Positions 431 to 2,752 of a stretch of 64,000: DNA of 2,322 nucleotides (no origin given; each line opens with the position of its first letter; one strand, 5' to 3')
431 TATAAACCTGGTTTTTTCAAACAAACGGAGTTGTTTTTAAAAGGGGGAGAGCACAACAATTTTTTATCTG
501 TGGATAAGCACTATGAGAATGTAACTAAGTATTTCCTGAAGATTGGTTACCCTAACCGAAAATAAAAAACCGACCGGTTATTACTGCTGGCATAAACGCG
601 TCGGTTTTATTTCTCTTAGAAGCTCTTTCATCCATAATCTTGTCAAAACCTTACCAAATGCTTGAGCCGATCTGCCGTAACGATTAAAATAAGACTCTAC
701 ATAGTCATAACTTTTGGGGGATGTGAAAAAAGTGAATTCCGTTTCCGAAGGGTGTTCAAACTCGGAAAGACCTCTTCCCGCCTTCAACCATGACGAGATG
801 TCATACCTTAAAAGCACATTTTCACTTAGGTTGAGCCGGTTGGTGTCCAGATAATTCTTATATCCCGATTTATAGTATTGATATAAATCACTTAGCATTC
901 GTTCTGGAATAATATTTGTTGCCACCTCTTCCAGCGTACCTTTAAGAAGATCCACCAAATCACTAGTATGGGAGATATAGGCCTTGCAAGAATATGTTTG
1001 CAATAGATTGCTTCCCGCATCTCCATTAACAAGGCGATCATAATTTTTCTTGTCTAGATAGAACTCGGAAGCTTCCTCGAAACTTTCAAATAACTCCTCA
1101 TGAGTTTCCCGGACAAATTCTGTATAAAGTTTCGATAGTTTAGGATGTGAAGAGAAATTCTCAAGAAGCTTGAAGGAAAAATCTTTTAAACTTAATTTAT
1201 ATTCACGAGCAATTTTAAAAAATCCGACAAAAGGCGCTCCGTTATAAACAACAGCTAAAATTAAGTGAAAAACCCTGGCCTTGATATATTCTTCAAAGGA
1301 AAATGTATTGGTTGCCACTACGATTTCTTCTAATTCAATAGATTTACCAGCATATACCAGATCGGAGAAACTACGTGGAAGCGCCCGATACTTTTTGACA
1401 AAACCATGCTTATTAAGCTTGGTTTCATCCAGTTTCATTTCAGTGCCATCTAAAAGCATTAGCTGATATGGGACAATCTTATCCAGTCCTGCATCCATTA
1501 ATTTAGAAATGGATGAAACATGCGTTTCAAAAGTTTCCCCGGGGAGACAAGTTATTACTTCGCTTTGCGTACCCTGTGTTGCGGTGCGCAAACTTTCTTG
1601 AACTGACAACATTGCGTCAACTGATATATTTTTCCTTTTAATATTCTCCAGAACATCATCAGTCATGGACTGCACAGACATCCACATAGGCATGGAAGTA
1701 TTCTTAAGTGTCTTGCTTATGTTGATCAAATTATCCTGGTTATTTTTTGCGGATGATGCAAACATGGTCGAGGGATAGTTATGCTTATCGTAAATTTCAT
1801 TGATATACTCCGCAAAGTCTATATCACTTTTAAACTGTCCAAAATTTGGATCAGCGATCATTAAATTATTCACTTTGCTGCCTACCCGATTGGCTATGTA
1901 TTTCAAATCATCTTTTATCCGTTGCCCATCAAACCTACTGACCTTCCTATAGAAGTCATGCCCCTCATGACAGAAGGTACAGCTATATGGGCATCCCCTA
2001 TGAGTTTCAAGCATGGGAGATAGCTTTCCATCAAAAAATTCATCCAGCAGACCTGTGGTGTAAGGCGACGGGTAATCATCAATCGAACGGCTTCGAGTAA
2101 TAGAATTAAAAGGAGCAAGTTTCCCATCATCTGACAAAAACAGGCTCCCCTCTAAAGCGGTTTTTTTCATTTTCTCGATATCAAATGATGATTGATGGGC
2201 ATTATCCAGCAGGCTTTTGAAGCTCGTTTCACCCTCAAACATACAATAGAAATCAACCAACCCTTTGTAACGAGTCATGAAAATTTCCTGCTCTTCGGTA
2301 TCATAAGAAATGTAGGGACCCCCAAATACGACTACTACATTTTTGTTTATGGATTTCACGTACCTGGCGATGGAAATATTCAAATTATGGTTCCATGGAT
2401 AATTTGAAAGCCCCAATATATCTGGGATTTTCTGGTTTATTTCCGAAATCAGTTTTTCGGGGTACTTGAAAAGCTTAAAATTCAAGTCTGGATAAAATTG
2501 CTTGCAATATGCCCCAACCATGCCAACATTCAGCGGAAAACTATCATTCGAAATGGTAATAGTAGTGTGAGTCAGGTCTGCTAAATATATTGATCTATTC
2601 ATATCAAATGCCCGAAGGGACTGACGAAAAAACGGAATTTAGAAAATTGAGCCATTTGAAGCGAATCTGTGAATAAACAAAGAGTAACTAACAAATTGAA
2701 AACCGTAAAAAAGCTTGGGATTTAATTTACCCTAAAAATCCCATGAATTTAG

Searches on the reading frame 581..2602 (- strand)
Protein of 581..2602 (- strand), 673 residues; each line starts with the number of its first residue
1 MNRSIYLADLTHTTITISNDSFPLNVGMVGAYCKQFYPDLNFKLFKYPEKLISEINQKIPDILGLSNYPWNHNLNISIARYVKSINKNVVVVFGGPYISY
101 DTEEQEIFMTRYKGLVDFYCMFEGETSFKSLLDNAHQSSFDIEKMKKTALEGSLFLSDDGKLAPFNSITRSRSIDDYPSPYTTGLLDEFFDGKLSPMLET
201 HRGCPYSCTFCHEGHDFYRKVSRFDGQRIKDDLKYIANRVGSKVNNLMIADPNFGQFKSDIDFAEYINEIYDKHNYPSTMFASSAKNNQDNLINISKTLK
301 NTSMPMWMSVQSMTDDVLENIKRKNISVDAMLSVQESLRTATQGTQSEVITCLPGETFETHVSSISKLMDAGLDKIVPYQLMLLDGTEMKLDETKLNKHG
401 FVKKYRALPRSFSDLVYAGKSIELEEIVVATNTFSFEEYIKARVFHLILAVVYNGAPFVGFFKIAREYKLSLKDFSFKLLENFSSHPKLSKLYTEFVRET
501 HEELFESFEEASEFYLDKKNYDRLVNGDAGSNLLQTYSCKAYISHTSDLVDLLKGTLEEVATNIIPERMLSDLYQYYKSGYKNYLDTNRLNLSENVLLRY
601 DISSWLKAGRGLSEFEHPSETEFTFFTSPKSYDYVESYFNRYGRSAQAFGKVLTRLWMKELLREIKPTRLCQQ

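Call 19: search_protein_families(library=pfam, proteins=[window:581-2602:-], max_evalue=0.001)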
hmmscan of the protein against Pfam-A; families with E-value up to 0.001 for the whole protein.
window:581-2602:- (673 aa): 2 families
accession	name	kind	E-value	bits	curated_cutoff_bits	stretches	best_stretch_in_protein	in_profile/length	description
PF02310.24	B12-binding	-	4.3e-10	39.9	32.1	1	15-131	6-120/121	B12 binding domain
PF04055.27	Radical_SAM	-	1.7e-07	32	29.5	1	199-361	2-159/166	Radical SAM superfamily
